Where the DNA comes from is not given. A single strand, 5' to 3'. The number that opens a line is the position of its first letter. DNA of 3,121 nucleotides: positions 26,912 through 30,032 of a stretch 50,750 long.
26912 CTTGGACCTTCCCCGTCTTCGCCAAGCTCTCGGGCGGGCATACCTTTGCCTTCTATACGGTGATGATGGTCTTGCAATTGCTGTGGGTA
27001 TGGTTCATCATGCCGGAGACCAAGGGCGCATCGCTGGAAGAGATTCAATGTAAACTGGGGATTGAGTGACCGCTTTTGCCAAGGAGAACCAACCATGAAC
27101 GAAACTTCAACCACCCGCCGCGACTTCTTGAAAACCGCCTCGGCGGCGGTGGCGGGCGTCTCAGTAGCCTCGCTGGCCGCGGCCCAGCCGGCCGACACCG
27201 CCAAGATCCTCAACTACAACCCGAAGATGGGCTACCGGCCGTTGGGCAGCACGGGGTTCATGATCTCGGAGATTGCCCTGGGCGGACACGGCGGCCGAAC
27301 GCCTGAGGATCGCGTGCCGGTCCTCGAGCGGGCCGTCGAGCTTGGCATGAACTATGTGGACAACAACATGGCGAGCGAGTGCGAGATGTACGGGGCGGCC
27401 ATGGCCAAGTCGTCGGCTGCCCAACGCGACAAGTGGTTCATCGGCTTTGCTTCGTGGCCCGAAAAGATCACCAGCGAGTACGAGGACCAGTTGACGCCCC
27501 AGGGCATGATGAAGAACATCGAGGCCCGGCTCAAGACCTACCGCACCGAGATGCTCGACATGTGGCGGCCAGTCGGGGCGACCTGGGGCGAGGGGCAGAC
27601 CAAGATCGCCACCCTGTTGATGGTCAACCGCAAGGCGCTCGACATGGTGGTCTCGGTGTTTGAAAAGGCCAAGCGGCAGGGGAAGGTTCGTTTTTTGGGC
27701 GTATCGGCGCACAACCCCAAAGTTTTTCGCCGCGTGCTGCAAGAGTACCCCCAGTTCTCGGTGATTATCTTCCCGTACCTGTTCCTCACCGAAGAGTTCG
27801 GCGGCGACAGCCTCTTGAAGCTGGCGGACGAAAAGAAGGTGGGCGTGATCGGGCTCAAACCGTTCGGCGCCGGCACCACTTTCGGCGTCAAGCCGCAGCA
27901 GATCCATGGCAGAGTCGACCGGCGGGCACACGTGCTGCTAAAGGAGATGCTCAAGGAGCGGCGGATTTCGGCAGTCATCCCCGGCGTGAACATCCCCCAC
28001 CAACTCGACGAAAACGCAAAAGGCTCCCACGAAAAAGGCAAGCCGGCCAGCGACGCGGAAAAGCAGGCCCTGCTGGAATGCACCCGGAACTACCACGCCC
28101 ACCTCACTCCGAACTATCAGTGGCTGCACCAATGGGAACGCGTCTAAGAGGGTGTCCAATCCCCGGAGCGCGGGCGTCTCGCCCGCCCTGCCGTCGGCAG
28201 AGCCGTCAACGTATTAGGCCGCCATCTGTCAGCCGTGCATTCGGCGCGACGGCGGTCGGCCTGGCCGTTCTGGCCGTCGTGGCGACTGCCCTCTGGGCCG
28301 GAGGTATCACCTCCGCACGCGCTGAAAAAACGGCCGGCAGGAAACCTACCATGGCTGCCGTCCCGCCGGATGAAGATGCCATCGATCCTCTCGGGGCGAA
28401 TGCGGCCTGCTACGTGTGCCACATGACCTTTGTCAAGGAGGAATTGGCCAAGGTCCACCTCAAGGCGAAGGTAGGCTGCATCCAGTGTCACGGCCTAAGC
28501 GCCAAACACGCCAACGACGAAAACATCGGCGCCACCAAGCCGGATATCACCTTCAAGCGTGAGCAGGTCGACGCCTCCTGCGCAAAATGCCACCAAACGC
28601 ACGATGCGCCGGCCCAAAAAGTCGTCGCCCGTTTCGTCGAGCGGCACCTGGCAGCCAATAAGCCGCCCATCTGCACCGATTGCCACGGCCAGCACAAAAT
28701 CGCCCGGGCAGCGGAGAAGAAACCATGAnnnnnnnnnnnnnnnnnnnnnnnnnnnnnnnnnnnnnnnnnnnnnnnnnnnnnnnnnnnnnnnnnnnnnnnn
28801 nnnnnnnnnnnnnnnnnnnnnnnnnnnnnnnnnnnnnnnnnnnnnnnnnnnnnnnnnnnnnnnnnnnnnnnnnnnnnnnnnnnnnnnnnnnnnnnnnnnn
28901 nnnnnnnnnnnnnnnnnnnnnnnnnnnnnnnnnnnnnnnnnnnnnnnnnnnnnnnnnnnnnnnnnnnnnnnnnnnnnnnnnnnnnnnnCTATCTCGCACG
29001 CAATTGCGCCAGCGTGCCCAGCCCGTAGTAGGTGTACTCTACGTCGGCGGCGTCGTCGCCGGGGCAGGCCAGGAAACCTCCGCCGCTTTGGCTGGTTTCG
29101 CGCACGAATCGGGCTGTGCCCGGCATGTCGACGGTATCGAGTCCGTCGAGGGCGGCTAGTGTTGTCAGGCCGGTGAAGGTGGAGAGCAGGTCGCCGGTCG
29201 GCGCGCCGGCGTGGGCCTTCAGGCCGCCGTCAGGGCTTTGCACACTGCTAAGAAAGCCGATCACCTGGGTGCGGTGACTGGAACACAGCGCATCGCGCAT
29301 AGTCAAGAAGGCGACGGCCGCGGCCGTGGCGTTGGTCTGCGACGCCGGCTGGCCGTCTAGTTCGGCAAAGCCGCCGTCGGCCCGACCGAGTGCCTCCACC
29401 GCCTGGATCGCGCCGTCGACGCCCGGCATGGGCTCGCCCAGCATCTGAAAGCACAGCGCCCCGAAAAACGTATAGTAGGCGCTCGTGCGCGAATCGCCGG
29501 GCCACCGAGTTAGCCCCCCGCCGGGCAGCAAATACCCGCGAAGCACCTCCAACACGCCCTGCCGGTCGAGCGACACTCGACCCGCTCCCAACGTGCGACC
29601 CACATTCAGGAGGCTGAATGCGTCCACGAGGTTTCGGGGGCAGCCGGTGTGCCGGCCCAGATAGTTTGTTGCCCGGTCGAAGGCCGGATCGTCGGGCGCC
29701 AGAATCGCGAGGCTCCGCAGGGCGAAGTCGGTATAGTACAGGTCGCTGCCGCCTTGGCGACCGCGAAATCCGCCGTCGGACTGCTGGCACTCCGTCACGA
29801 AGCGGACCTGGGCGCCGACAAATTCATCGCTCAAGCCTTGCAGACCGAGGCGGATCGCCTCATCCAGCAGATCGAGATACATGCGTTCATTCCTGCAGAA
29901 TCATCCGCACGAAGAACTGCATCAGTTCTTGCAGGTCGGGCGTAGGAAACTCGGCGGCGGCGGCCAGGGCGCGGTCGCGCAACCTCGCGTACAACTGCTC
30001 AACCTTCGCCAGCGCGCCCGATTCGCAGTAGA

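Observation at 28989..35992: Compact minus-strand terpenoid-type operon with a non-canonical gene set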

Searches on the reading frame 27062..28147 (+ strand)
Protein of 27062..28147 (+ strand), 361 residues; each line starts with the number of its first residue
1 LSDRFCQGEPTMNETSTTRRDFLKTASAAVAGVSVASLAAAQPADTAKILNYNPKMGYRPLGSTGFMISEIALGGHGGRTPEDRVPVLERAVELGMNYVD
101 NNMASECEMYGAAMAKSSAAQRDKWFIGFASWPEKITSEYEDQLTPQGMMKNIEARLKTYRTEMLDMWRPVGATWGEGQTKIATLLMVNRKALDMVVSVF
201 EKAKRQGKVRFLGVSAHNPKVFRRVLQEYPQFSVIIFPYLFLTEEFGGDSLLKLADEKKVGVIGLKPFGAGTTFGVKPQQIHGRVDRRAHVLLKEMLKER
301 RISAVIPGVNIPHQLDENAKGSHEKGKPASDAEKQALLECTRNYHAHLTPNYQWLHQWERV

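Call 6: search_protein_families(library=pfam, proteins=[window:27062-28147:+], max_evalue=0.01)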
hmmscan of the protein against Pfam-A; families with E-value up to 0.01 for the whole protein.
window:27062-28147:+ (361 aa): 3 families
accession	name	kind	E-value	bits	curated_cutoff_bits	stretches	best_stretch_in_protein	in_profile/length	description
PF00248.27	Aldo_ket_red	-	5.1e-16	59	24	1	76-277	13-201/291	Aldo/keto reductase family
PF10399.14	UCR_Fe-S_N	-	1.3e-05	24.9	24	1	14-39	6-31/41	Ubiquitinol-cytochrome C reductase Fe-S subunit TAT signal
PF10518.14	TAT_signal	-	0.00053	20.2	22.7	1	18-36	3-21/21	TAT (twin-arginine translocation) pathway signal sequence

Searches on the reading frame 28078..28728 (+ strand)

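Call 6: search_protein_families(library=pfam, proteins=[window:28078-28728:+], max_evalue=0.01)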
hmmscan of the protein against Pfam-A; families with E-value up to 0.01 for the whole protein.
window:28078-28728:+ (216 aa): 5 families
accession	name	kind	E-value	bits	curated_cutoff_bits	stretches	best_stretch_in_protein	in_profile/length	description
PF14537.11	Cytochrom_c3_2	-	8.3e-07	29.8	25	1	108-177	6-69/79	Cytochrome c3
PF09699.15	Paired_CXXCH_1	-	1.6e-06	28.2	20.6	1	166-206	7-39/41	Doubled CXXCH motif (Paired_CXXCH_1)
PF13435.11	Cytochrome_C554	-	2.6e-05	25.5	20.8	1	105-139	45-84/84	Cytochrome c554 and c-prime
PF14522.11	Cytochrome_C7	-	0.00015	21.9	24.8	1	163-210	11-55/67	Cytochrome c7 and related cytochrome c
PF22678.1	Cytochrom_c_NrfB-like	-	0.0086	17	27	0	98-146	23-73/89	Cytochrome c-type protein NrfB-like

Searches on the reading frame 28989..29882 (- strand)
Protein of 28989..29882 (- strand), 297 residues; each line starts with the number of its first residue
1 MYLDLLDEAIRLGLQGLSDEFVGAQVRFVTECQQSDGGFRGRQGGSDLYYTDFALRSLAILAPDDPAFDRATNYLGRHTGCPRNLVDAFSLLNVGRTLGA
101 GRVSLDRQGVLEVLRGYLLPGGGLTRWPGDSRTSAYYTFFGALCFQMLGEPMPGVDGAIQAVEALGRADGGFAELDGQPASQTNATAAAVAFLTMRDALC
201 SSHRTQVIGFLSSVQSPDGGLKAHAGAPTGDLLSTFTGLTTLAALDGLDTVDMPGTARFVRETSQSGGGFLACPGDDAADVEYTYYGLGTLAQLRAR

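Call 6: search_protein_families(library=pfam, proteins=[window:28989-29882:-], max_evalue=0.01)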
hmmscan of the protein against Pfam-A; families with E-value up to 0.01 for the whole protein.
window:28989-29882:- (297 aa): 2 families
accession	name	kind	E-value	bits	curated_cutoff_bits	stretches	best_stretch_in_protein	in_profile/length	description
PF00432.27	Prenyltrans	-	3.7e-19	69.7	26.5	1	138-294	32-190/304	Prenyltransferase alpha-alpha toroid domain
PF13243.12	SQHop_cyclase_C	-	0.0081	15.7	26.1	0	21-76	160-217/319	Squalene-hopene cyclase C-terminal domain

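Call 7: search_protein_families(library=ncbifam, proteins=[window:28989-29882:-], max_evalue=0.01)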
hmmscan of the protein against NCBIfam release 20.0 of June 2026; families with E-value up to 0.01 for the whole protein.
window:28989-29882:- (297 aa): 3 families
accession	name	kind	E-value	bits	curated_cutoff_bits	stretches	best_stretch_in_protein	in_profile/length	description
NF053823.1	SCO2321_fam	equivalog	0.0006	18.8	300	1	174-244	92-160/405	SCO2321 family membrane protein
TIGR01787.1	squalene_cyclas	subfamily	0.0011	17.6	322.7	0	20-75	459-517/622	squalene/oxidosqualene cyclases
TIGR03463.1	osq_cycl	subfamily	0.0013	17.2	851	1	25-76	482-535/634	2,3-oxidosqualene cyclase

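Call 40: search_solved_structures(query=A2, max_evalue=1)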
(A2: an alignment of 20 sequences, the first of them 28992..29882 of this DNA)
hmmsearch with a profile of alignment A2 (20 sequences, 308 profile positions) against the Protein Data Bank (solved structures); distinct sequences matched with E-value up to 1: 50.
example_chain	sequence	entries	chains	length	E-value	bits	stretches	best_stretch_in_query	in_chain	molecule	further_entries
6o60_B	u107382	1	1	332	5e-19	72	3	192-277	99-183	Geranylgeranyl transferase type-2 subunit beta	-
6j6x_B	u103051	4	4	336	5.3e-19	71.9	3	192-277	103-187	Geranylgeranyl transferase type-2 subunit beta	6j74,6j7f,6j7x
3pz1_B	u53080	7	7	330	7e-19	71.5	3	192-277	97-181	Geranylgeranyl transferase type-2 subunit beta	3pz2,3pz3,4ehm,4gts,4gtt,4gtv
1dce_B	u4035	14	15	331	7.1e-19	71.5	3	192-277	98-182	PROTEIN (RAB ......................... BETA SUBUNIT) | RAB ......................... BETA SUBUNIT | Geranylgeranyl transferase type-2 subunit beta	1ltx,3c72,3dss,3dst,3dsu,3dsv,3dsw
8zg0_A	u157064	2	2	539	1.5e-15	60.6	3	113-229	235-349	Squalene cyclase C-terminal domain-containing protein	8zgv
8zg1_A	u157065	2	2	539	1.9e-15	60.2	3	114-229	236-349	Squalene cyclase C-terminal domain-containing protein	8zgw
7xq4_A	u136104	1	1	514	2.3e-15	60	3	160-277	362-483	SQHop_cyclase_C domain-containing protein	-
7xr7_A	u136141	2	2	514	2.6e-15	59.8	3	115-229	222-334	SQHop_cyclase_C domain-containing protein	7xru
7xqz_A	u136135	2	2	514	4.5e-15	59.1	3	159-249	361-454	SQHop_cyclase_C domain-containing protein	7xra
8zg5_A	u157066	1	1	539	5.4e-15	58.8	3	159-249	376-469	Squalene cyclase C-terminal domain-containing protein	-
2h6i_B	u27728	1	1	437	4.9e-13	52.3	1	95-304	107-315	Protein farnesyltransferase beta subunit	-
2h6h_B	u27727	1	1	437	5.1e-13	52.3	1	95-304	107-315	Protein farnesyltransferase beta subunit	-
1n94_B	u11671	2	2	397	6.7e-13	51.9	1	95-304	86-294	Protein farnesyltransferase beta subunit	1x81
1nl4_B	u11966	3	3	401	7e-13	51.8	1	95-304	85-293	Protein farnesyltransferase beta subunit | Farnesyltransferase subunit beta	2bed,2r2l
1ft2_B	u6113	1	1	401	7e-13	51.8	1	95-304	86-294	PROTEIN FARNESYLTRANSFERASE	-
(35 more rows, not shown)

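Call 60: search_solved_structures(query=A2, max_evalue=1e-17, show_alignments=1)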
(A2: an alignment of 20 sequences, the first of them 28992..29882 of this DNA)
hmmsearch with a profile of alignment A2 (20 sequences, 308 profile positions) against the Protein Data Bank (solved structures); distinct sequences matched with E-value up to 1e-17: 4.
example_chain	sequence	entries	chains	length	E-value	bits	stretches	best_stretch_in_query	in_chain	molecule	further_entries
6o60_B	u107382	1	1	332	5e-19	72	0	192-277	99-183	Geranylgeranyl transferase type-2 subunit beta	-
6j6x_B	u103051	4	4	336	5.3e-19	71.9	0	192-277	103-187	Geranylgeranyl transferase type-2 subunit beta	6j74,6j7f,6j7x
3pz1_B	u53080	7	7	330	7e-19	71.5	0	192-277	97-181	Geranylgeranyl transferase type-2 subunit beta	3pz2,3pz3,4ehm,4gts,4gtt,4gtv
1dce_B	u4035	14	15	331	7.1e-19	71.5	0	192-277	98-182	PROTEIN (RAB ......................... BETA SUBUNIT) | RAB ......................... BETA SUBUNIT | Geranylgeranyl transferase type-2 subunit beta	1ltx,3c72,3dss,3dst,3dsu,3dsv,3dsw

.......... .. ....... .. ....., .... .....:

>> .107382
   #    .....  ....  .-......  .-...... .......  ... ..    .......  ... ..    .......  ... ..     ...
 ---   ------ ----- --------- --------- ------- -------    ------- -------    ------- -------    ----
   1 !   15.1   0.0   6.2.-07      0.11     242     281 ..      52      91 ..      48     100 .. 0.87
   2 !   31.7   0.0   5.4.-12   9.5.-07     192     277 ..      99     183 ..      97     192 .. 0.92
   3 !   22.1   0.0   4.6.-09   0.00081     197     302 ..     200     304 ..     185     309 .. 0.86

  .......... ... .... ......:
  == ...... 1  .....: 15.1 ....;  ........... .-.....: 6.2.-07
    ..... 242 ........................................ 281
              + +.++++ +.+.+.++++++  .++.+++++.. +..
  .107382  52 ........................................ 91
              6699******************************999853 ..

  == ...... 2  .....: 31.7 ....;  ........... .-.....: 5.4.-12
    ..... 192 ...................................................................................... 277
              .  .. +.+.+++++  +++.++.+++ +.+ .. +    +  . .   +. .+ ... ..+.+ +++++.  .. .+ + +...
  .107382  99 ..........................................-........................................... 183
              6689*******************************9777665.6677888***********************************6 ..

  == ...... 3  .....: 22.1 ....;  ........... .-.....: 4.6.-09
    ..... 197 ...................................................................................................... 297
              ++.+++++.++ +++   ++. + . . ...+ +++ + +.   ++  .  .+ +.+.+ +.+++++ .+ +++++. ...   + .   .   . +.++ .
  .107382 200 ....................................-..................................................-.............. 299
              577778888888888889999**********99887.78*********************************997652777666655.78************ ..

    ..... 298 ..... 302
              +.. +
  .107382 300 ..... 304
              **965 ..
